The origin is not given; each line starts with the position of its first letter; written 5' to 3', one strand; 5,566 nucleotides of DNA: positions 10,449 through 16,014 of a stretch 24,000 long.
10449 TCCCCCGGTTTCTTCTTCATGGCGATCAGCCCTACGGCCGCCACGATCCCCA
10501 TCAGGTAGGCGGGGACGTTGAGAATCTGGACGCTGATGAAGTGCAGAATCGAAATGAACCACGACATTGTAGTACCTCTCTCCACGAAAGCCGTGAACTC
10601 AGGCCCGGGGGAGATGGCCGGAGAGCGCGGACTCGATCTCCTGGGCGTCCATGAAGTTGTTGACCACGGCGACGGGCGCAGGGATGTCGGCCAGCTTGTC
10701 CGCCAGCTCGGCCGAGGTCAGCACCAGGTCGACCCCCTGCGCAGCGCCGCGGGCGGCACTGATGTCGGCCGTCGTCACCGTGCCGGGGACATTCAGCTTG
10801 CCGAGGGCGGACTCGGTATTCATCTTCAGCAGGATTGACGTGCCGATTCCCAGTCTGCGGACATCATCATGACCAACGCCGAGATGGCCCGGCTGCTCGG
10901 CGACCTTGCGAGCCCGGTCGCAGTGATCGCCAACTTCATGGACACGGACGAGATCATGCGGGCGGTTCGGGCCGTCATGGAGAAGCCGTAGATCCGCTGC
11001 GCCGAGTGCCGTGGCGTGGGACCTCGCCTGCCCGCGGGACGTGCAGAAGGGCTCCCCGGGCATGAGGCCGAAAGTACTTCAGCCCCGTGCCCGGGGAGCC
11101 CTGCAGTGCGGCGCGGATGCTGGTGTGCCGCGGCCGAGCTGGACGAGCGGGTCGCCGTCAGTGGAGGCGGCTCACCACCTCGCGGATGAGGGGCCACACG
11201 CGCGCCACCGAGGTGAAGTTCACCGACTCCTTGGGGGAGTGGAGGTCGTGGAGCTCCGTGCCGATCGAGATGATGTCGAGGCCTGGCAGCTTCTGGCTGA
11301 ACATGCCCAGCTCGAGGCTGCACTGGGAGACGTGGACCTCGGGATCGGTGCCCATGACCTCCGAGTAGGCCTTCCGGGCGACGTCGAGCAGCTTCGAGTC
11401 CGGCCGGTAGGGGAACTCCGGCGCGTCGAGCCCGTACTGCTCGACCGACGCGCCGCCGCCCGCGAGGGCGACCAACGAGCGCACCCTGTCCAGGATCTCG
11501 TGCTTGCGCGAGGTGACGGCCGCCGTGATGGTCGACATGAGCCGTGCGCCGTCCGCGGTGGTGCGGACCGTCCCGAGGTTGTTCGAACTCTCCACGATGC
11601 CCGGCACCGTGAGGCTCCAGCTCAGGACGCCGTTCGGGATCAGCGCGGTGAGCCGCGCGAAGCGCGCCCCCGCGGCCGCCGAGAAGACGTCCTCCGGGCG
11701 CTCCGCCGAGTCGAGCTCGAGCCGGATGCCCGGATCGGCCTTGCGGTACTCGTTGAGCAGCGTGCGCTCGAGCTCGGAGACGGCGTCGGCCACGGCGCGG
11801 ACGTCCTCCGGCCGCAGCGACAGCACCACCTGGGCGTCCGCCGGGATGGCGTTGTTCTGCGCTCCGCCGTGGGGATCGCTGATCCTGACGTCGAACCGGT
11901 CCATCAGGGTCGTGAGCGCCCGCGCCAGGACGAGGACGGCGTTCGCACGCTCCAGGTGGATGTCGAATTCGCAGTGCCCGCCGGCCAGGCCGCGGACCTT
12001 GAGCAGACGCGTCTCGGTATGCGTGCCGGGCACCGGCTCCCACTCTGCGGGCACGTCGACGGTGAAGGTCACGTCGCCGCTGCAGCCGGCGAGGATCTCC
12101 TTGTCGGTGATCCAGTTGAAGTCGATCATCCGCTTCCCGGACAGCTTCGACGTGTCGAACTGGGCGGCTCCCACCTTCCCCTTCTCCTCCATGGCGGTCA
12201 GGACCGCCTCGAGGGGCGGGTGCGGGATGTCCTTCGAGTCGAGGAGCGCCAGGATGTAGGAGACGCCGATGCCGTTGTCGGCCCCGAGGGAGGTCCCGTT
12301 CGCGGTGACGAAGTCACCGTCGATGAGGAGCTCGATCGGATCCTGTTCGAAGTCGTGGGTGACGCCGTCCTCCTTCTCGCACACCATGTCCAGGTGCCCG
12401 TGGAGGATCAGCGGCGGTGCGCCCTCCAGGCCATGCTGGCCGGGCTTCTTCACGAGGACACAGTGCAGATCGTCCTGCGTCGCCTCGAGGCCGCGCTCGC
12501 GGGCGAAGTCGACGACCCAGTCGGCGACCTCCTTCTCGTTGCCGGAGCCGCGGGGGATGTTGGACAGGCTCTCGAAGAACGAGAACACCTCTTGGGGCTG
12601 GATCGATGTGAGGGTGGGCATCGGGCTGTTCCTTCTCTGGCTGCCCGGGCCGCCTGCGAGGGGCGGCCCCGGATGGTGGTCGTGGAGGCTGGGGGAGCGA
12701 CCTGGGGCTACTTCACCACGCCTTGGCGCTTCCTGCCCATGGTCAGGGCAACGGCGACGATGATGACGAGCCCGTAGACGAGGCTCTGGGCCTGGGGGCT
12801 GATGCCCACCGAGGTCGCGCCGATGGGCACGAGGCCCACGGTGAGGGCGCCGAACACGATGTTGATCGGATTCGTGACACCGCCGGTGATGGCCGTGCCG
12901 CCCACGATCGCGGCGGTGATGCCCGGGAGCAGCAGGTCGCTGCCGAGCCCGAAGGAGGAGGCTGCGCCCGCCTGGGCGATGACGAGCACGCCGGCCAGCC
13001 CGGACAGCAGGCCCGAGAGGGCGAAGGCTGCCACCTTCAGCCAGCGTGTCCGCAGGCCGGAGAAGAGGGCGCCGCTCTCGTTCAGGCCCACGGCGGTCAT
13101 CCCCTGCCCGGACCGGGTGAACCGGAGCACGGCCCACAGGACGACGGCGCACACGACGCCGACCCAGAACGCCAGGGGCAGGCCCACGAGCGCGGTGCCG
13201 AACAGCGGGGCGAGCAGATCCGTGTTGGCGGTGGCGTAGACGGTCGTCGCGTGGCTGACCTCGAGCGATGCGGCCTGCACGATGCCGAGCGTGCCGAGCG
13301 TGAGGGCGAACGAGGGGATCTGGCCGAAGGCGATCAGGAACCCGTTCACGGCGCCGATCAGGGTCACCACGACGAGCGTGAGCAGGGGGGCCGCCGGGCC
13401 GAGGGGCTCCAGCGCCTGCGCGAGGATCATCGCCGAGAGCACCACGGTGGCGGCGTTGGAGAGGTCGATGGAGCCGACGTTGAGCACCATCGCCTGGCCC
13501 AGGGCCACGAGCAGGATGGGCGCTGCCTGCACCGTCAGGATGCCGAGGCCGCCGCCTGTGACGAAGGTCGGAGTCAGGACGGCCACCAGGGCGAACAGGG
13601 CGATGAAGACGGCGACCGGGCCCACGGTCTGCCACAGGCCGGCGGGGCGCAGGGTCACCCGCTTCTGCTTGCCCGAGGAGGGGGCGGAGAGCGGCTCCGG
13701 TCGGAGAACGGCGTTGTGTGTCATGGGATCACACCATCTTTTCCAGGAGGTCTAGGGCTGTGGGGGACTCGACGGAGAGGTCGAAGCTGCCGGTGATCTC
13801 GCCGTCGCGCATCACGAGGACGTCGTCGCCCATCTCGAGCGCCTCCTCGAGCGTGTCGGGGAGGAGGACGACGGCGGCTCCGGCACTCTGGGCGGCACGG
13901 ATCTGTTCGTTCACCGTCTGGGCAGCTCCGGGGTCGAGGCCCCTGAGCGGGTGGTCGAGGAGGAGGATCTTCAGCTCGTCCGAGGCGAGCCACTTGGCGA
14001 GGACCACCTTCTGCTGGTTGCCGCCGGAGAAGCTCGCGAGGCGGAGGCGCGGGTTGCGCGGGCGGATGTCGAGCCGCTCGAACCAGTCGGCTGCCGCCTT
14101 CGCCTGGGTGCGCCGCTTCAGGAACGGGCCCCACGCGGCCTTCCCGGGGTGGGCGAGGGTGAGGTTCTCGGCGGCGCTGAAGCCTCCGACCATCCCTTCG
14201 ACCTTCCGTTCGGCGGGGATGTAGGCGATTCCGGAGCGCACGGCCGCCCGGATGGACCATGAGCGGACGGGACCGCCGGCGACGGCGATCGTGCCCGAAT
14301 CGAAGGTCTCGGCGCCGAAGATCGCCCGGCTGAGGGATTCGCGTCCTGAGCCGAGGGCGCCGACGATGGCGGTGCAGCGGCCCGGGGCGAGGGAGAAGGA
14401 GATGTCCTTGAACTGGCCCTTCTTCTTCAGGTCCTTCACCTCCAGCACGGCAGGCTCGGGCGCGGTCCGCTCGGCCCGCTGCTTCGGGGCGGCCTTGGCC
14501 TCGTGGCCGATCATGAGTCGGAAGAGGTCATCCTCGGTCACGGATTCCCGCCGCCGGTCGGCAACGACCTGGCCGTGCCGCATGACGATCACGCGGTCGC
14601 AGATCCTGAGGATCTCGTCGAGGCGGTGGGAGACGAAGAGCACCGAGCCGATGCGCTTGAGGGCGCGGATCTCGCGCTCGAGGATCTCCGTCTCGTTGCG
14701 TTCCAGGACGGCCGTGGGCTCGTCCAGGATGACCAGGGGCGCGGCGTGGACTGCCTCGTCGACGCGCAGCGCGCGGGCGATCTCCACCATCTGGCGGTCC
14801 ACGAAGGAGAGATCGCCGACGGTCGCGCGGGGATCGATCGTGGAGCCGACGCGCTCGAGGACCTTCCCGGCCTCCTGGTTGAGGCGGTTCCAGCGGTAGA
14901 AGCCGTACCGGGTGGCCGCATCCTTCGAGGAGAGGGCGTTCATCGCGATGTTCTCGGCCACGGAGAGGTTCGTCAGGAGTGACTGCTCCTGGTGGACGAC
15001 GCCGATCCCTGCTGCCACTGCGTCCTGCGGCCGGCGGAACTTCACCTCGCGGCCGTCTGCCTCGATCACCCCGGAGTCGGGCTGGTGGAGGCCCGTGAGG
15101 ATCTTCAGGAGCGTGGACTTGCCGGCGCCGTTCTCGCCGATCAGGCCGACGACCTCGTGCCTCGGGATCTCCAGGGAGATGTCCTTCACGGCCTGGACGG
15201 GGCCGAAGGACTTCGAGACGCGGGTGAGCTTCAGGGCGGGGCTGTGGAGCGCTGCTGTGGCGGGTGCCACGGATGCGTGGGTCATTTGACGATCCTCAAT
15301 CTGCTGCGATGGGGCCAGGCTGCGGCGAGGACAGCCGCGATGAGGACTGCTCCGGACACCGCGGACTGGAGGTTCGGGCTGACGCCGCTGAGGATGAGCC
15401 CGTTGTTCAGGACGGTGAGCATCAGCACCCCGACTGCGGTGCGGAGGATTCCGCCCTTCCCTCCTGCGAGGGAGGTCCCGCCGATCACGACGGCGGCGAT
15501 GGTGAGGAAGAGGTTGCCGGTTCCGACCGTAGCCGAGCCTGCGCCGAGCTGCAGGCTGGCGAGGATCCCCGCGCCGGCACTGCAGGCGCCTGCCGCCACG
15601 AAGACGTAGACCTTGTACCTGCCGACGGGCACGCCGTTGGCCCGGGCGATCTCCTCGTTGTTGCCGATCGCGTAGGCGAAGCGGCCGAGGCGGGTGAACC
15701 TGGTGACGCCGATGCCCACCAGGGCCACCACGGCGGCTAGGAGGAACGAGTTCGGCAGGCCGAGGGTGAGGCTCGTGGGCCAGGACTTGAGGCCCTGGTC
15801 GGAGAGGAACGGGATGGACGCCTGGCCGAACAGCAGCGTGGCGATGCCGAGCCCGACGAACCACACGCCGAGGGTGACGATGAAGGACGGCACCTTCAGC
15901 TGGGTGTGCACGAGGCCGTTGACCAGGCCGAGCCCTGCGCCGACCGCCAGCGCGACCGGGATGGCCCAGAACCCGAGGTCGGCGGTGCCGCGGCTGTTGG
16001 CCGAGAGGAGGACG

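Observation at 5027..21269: Four promoters share paired RAAT-N4-ATKC operators spaced exactly 19 nt apart: a candidate single regulon covering most of the window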

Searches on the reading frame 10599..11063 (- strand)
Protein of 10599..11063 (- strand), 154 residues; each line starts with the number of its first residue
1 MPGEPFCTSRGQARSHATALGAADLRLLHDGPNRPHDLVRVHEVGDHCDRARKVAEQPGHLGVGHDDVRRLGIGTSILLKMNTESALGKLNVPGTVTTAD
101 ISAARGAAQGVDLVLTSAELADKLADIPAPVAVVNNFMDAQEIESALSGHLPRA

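Call 11: search_protein_families(library=pfam, proteins=[window:10599-11063:-])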
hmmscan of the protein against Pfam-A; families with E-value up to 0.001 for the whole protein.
window:10599-11063:- (154 aa): 1 family
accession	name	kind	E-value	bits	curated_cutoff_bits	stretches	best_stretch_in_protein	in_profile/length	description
PF02302.22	PTS_IIB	-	4.5e-08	34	23.6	1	72-147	9-88/90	PTS system, Lactose/Cellobiose specific IIB subunit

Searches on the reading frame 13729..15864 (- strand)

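Call 11: search_protein_families(library=pfam, proteins=[window:13729-15864:-])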
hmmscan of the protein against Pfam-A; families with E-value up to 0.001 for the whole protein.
window:13729-15864:- (711 aa): 4 families
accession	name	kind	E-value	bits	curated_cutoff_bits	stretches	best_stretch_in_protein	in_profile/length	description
PF00005.33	ABC_tran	-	5.3e-49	166.8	25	2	226-385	1-137/137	ABC transporter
PF13304.12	AAA_21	-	2.7e-07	31.4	27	1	239-267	2-30/304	AAA domain, putative AbiEii toxin, Type IV TA system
PF02463.25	SMC_N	-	5.2e-05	23.2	40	0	236-428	24-211/220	RecF/RecN/SMC N terminal domain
PF13555.12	AAA_29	-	0.00015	21.9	27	0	231-253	17-39/61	P-loop containing region of AAA domain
